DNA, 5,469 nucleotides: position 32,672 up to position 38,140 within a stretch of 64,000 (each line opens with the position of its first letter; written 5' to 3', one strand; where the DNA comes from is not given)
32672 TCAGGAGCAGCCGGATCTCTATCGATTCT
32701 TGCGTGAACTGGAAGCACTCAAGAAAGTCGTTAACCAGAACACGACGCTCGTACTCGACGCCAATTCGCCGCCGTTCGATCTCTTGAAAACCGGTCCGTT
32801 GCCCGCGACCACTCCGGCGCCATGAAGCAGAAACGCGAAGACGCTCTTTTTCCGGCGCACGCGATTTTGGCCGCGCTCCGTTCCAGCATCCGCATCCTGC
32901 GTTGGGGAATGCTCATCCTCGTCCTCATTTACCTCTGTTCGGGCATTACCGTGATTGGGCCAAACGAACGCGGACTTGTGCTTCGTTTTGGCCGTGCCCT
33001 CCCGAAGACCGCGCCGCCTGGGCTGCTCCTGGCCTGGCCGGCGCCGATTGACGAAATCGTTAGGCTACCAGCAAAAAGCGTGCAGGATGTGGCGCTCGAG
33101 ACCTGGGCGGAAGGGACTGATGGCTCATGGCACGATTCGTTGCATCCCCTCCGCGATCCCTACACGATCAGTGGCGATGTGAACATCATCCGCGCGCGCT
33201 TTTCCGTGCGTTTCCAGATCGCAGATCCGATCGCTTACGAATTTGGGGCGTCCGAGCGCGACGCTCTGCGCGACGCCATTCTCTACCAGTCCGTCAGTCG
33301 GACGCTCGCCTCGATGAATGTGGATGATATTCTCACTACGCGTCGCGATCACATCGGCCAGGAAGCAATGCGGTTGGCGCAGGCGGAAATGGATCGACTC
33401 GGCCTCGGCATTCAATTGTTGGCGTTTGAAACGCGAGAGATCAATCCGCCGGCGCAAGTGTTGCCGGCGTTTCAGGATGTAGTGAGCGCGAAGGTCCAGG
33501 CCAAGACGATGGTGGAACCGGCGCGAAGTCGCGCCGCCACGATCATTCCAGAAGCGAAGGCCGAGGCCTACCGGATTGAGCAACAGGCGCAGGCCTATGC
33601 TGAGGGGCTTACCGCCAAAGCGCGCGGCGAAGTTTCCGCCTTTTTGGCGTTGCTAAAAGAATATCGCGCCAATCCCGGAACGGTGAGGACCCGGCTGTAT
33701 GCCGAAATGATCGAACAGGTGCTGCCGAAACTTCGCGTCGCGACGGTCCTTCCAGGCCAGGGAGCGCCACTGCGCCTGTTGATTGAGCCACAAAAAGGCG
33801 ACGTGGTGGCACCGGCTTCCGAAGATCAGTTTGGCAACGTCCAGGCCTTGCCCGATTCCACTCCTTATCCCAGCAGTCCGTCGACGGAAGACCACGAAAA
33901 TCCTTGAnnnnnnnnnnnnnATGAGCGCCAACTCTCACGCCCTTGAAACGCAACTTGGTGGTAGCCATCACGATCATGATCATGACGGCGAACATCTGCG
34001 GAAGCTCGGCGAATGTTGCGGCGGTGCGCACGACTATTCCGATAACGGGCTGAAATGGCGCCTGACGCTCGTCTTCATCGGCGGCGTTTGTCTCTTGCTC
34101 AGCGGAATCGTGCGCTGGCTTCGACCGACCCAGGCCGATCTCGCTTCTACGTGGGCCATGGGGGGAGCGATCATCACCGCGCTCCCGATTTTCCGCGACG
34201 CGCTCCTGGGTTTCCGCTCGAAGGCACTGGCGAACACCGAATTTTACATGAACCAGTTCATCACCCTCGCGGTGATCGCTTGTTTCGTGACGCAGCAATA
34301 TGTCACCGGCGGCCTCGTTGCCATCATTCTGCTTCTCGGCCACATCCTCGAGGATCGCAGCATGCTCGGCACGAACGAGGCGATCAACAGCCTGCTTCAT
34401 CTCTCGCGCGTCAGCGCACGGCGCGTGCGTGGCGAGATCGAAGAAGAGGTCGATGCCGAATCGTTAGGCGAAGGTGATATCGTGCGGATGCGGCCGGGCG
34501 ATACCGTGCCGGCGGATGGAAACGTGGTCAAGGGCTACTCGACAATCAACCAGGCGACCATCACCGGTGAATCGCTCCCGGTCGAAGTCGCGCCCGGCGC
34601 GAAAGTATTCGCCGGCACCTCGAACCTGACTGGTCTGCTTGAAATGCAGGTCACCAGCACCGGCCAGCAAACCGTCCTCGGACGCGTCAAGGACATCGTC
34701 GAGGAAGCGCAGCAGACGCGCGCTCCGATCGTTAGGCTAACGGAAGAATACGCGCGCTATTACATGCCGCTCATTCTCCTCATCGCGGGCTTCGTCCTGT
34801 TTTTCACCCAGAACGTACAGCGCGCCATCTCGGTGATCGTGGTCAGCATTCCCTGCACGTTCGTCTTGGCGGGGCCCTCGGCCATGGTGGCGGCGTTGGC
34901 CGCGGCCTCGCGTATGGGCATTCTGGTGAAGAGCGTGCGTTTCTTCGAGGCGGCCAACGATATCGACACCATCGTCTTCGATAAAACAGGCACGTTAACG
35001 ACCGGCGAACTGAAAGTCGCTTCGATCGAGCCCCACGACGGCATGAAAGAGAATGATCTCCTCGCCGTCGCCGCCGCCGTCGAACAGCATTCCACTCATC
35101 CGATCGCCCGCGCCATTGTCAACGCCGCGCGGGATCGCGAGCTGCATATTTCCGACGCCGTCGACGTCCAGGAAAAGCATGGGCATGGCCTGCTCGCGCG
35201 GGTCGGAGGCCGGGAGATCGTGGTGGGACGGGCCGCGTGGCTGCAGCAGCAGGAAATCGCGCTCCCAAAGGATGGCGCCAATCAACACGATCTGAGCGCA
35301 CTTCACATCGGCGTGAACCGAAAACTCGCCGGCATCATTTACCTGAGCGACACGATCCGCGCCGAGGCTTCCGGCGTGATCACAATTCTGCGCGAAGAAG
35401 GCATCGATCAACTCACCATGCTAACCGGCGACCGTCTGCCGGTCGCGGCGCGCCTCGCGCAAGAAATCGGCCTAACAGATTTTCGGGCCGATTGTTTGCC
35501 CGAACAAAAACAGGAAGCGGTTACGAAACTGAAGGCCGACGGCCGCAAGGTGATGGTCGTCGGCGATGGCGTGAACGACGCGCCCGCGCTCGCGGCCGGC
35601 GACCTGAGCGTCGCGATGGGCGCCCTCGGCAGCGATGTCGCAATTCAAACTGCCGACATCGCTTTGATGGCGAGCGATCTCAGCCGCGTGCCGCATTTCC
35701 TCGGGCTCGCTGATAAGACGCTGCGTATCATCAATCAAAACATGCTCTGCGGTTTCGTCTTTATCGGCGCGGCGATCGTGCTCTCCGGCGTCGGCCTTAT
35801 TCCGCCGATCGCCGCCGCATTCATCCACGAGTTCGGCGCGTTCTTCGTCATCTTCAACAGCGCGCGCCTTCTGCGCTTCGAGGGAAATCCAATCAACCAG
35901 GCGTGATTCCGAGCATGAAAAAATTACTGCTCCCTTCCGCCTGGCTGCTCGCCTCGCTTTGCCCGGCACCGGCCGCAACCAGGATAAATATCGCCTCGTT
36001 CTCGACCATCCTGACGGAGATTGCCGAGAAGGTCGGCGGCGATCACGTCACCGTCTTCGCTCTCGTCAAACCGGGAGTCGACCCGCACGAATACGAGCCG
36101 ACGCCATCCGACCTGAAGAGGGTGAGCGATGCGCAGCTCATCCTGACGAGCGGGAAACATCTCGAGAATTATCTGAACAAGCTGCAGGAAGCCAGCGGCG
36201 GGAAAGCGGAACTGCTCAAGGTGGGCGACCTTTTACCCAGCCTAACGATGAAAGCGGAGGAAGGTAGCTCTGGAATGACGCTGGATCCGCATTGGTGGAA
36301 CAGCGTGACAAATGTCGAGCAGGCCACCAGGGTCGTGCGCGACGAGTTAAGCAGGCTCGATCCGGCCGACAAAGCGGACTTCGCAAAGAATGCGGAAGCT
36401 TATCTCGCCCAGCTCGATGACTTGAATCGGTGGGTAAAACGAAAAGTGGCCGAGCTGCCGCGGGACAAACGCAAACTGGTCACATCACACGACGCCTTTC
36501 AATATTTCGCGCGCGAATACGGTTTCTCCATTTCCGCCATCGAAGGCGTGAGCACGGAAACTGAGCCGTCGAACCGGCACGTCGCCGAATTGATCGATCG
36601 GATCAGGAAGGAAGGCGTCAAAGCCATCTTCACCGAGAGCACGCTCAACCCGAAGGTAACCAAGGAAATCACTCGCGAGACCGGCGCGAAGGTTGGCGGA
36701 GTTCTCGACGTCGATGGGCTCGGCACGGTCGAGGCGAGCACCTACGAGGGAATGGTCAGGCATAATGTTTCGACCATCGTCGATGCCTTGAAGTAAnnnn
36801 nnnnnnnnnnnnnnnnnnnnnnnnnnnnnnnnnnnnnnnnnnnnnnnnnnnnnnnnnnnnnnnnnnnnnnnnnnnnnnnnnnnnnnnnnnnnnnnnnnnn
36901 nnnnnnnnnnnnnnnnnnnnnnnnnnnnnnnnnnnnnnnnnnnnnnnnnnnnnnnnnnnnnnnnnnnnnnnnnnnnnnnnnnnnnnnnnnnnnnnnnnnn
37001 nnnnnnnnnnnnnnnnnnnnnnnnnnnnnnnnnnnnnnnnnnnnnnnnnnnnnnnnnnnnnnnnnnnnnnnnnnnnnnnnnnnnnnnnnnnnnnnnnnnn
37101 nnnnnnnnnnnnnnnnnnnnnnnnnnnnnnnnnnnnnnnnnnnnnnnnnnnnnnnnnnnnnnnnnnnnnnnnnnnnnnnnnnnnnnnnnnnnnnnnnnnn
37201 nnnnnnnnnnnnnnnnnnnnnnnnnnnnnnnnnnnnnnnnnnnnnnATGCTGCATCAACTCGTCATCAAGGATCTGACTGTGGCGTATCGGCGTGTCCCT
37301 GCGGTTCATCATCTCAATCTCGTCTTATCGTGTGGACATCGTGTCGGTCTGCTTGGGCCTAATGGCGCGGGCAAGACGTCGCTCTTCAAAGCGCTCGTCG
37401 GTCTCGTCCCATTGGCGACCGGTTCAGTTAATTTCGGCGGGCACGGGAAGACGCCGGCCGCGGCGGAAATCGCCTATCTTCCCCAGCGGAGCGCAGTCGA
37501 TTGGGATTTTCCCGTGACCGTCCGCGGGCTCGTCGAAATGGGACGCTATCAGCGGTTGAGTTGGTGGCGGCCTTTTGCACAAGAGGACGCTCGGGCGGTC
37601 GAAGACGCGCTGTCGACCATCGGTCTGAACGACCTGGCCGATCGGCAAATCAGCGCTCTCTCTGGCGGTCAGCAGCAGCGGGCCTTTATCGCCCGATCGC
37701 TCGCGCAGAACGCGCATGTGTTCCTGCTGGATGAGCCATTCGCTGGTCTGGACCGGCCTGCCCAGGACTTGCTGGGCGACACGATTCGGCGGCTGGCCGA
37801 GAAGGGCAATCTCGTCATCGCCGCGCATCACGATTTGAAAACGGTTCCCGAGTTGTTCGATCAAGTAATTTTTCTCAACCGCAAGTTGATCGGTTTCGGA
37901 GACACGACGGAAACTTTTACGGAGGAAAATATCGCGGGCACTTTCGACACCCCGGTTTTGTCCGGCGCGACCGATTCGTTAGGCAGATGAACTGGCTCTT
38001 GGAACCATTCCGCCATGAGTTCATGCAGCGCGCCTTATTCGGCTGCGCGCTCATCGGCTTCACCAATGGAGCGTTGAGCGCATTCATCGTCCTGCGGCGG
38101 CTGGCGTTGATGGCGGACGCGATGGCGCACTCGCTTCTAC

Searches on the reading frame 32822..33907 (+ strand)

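Call 58: search_protein_families(library=pfam, proteins=[window:32822-33907:+], max_evalue=0.0001)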
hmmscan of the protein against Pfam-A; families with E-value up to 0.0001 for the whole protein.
window:32822-33907:+ (361 aa): 1 family
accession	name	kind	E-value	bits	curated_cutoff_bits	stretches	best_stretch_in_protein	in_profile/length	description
PF01145.31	Band_7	-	1.2e-17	65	23.6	1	44-236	2-174/176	SPFH domain / Band 7 family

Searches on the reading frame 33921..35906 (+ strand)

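Call 58: search_protein_families(library=pfam, proteins=[window:33921-35906:+], max_evalue=0.0001)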
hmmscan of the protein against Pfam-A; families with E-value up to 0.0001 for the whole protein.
window:33921-35906:+ (661 aa): 2 families
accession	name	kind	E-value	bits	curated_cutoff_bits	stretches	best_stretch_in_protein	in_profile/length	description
PF00122.25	E1-E2_ATPase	-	3.3e-48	164.1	28.1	1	161-331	2-180/181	E1-E2 ATPase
PF00702.32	Hydrolase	-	4e-31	109.3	26.4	1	348-560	1-190/191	haloacid dehalogenase-like hydrolase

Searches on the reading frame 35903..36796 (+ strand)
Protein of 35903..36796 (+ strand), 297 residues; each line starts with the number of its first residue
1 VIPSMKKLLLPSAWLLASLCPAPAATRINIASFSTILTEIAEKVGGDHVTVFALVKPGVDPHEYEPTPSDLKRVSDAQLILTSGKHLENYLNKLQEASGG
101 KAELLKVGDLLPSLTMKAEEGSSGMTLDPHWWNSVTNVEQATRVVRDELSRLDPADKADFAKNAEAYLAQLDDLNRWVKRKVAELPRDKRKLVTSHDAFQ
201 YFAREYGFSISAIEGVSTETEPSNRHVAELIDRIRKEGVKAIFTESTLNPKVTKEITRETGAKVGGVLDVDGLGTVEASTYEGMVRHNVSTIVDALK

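Call 58: search_protein_families(library=pfam, proteins=[window:35903-36796:+], max_evalue=0.0001)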
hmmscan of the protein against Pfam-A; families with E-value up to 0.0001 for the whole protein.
window:35903-36796:+ (297 aa): 1 family
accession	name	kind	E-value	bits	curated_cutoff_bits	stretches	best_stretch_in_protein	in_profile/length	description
PF01297.22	ZnuA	-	1.3e-81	274.4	29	1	35-295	6-263/263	Zinc-uptake complex component A periplasmic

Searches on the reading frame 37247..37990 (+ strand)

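Call 58: search_protein_families(library=pfam, proteins=[window:37247-37990:+], max_evalue=0.0001)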
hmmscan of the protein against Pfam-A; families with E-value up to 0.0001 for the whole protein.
window:37247-37990:+ (247 aa): 3 families
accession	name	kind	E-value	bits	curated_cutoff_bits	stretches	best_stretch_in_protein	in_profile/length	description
PF00005.33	ABC_tran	-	4.8e-27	95.7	25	1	21-166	2-137/137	ABC transporter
PF13304.12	AAA_21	-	7.7e-09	36.5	27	0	34-53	3-22/304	AAA domain, putative AbiEii toxin, Type IV TA system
PF02463.25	SMC_N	-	4.8e-05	23.3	40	0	34-50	28-44/220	RecF/RecN/SMC N terminal domain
